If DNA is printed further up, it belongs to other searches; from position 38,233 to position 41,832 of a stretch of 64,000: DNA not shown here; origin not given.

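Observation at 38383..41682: Atypical 1100-aa ParB-like protein with membrane helices and a large unknown C-terminal domain at the island edge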

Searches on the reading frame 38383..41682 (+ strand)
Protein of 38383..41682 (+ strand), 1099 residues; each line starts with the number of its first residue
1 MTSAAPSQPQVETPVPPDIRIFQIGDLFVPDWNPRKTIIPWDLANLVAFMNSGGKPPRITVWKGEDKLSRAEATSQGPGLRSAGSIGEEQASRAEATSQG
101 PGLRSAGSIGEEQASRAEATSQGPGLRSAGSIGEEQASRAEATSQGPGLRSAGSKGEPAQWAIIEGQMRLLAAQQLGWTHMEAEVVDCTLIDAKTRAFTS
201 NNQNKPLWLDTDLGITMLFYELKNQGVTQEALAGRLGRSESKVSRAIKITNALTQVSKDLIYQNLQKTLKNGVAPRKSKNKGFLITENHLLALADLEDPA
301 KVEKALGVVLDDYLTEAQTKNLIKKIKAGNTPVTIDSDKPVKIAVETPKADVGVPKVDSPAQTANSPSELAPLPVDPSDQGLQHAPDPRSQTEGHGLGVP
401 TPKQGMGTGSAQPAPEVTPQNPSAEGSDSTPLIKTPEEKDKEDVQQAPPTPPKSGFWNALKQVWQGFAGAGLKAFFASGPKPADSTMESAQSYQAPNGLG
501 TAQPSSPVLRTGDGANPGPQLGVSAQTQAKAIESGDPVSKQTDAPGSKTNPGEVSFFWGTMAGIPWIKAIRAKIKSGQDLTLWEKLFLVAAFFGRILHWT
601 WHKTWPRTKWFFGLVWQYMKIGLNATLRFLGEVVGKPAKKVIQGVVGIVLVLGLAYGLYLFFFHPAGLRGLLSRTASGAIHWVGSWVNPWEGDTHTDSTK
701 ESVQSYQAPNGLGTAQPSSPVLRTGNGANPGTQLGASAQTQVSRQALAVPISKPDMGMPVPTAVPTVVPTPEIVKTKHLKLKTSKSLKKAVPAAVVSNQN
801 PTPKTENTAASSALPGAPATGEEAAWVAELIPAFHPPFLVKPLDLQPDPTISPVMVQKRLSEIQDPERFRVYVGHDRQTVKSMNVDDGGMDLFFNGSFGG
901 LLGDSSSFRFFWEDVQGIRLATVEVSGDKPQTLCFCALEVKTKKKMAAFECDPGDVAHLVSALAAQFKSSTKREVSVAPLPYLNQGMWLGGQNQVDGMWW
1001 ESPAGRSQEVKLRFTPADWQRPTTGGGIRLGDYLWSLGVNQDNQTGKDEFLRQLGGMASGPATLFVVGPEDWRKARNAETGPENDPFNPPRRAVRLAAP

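Call 3: search_protein_families(library=pfam, proteins=[window:38383-41682:+], max_evalue=1)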
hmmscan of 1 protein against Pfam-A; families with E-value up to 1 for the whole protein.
window:38383-41682:+ (1099 aa): 4 families
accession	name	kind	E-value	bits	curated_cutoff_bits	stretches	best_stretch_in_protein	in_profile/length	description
PF17762.8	HTH_ParB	-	0.0012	19.4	22.6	1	223-265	17-59/102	ParB HTH domain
PF13560.12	HTH_31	-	0.013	16.3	27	1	225-245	13-33/64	Helix-turn-helix domain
PF13412.12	HTH_24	-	0.075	13.1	21.9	1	223-248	14-39/48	Winged helix-turn-helix DNA-binding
PF13384.12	HTH_23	-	0.08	13.2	24.6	1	224-248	15-39/50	Homeodomain-like domain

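Call 4: search_protein_families(library=ncbifam, proteins=[window:38383-41682:+], max_evalue=1)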
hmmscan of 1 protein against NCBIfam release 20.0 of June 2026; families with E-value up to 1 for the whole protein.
window:38383-41682:+ (1099 aa): 2 families
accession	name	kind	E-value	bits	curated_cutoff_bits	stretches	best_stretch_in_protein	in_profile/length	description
TIGR04285.1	nucleoid_noc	exception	1.7e-08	34.2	315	1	159-332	49-200/255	nucleoid occlusion protein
TIGR00180.1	parB_part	domain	6.4e-06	26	58.45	1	157-260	53-153/186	ParB/RepB/Spo0J family partition protein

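Call 11: find_homologous_proteins(query=window:38383-41679:+)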
Query window:38383-41679:+ (1099 aa): 9 proteins with E <= 0.001 among 8000 candidates.
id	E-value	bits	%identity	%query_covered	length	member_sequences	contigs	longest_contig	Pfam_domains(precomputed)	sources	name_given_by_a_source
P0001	0.0e+0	2390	97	100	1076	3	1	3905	-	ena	-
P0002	3.4e-126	441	51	24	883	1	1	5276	PF17762.9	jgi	jgi:hypothetical protein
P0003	3.3e-113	398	61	22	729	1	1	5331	-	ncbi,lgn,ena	-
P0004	4.2e-110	387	48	29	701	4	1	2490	-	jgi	jgi:hypothetical protein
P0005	3.1e-104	368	44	24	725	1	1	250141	-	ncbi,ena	-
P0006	6.8e-63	231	29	30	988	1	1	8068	PF02195.27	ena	-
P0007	7.7e-40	155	27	31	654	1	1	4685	-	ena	-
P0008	8.4e-32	128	32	29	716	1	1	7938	-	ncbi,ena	-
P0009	1.4e-25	107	38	22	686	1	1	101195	PF02195.27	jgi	jgi:ParB family transcriptional regulator, chromosome partitioning protein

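Call 14: find_encoding_contigs(protein=P0005, flank=10000, max_places=3)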
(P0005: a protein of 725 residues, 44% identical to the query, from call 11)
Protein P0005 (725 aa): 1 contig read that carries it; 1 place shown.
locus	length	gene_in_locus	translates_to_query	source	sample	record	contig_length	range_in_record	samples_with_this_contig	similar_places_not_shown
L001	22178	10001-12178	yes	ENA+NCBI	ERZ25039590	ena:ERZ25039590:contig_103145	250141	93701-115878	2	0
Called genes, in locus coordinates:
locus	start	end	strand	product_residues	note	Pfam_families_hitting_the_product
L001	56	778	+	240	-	PF09948:PpoB2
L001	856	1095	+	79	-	PF04014:MazE_antitoxin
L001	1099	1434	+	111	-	PF02452:PemK_toxin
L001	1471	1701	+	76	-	-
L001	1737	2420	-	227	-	PF08818:DUF1801, PF13376:OmdA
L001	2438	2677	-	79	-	-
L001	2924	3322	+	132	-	PF00989:PAS (weak), PF13426:PAS_9 (weak)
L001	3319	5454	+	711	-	PF07715:Plug, PF00593:TonB_dep_Rec_b-barrel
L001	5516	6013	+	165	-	PF13689:DUF4154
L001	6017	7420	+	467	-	PF17152:CHASE8, PF00672:HAMP, PF00512:HisKA, PF02518:HATPase_c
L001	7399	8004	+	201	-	PF00072:Response_reg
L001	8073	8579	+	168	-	PF13302:Acetyltransf_3, PF13420:Acetyltransf_4, PF00583:Acetyltransf_1, PF13673:Acetyltransf_10 (weak), PF13508:Acetyltransf_7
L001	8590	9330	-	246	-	PF04191:PEMT, PF04140:ICMT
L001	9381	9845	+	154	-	-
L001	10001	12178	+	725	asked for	-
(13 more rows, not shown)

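Call 18: find_related_loci(query=A2, collection=genome_contigs, flank=10000)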
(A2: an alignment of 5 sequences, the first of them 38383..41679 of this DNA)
Query A2 (1099 aa) in genome_contigs; peptide patterns used: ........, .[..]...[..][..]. (x = any residue, [..] = any of these).
206 stretches matched a pattern; 2 encode a relative of the query (tblastn E <= 1e-3); 1 distinct loci.
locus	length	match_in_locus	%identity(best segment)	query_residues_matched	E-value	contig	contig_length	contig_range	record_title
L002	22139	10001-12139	44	15-1096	3e-54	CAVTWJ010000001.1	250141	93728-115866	MAG: candidate division FCPU426 bacterium isolate MFD09286.bin.2.88 genome assembly, contig: contig_103145, whole genome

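Call 19: find_encoding_contigs(protein=P0009, flank=8000, max_places=2)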
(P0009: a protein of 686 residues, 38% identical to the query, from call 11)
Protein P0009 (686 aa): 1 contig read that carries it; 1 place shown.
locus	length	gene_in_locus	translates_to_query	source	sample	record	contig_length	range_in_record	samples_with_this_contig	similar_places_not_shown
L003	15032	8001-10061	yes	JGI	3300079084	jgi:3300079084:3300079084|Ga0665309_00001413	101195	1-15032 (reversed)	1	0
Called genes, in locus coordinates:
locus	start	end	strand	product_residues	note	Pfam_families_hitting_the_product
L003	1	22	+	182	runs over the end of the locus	PF07152:YaeQ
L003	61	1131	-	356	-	PF14213:DUF4325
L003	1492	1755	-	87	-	PF04226:Transgly_assoc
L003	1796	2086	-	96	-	-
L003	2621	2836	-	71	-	-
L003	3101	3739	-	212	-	-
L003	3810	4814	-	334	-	-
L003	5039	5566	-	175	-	-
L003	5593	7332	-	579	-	PF00069:Pkinase, PF07714:PK_Tyr_Ser-Thr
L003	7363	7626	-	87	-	-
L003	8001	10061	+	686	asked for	PF02195:ParB_N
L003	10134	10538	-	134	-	PF13470:PIN_3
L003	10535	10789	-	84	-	-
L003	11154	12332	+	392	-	PF05359:DUF748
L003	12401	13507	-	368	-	PF03631:Virul_fac_BrkB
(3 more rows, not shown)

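Call 20: find_encoding_contigs(protein=P0006, flank=8000, max_places=2)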
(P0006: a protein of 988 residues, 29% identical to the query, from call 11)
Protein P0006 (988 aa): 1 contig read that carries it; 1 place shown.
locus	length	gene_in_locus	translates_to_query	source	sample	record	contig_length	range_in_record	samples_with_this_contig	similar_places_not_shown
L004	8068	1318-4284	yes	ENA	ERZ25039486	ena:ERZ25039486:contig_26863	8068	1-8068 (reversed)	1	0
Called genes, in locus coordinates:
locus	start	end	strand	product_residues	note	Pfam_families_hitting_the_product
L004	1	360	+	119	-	?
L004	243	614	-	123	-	-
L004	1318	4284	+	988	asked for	PF02195:ParB_N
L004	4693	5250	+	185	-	PF00578:AhpC-TSA (weak), PF00255:GSHPx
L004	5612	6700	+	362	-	PF00989:PAS, PF08448:PAS_4, PF13426:PAS_9, PF00211:Guanylate_cyc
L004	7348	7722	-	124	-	PF04539:Sigma70_r3, PF04545:Sigma70_r4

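Call 21: find_encoding_contigs(protein=P0008, flank=8000, max_places=2)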
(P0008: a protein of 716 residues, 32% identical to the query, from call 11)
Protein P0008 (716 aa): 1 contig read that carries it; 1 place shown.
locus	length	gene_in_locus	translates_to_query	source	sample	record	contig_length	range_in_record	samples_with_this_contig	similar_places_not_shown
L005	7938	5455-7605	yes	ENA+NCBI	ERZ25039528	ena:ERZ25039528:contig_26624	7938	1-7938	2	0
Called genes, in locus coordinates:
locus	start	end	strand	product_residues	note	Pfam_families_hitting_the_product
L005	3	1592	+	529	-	?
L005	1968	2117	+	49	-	PF03869:Arc (weak), PF22513:FitA-like_RHH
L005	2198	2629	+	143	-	PF01850:PIN, PF10130:PIN_2 (weak)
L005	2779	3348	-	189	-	PF00857:Isochorismatase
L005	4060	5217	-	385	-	PF08238:Sel1 (faint)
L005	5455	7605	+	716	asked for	-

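Call 33: find_encoding_contigs(protein=P0002, flank=6000, max_places=2)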
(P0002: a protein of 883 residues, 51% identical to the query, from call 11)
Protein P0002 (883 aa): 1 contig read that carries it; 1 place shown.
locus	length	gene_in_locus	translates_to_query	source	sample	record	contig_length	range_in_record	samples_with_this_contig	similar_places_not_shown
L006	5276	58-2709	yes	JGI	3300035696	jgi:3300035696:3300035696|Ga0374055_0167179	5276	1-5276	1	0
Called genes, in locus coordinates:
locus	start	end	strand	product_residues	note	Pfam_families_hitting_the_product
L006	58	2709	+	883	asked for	PF17762:HTH_ParB (faint)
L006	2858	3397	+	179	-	PF10543:ORF6N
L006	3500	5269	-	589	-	PF13229:Beta_helix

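Call 34: find_encoding_contigs(protein=P0003, flank=6000, max_places=2)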
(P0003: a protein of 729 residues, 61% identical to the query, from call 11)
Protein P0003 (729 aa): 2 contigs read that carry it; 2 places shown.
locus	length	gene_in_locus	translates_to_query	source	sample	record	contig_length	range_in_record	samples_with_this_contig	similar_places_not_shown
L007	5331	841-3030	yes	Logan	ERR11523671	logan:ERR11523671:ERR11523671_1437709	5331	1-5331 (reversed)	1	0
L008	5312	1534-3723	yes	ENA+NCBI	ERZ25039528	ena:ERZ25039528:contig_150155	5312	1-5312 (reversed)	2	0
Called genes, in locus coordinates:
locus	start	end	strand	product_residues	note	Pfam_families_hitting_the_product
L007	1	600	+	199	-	?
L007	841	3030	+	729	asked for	-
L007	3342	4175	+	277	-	-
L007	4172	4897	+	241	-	-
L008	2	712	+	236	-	?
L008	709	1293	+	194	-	-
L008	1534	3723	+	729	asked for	-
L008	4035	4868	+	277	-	-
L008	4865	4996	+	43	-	-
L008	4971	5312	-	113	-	?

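Call 35: find_encoding_contigs(protein=P0001, flank=6000, max_places=2)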
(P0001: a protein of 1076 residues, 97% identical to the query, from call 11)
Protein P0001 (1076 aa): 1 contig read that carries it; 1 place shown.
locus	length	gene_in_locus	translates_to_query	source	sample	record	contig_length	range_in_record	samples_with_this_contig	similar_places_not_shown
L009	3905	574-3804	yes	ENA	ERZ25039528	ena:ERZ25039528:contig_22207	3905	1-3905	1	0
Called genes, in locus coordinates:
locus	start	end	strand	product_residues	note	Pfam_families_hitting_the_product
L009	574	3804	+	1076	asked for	-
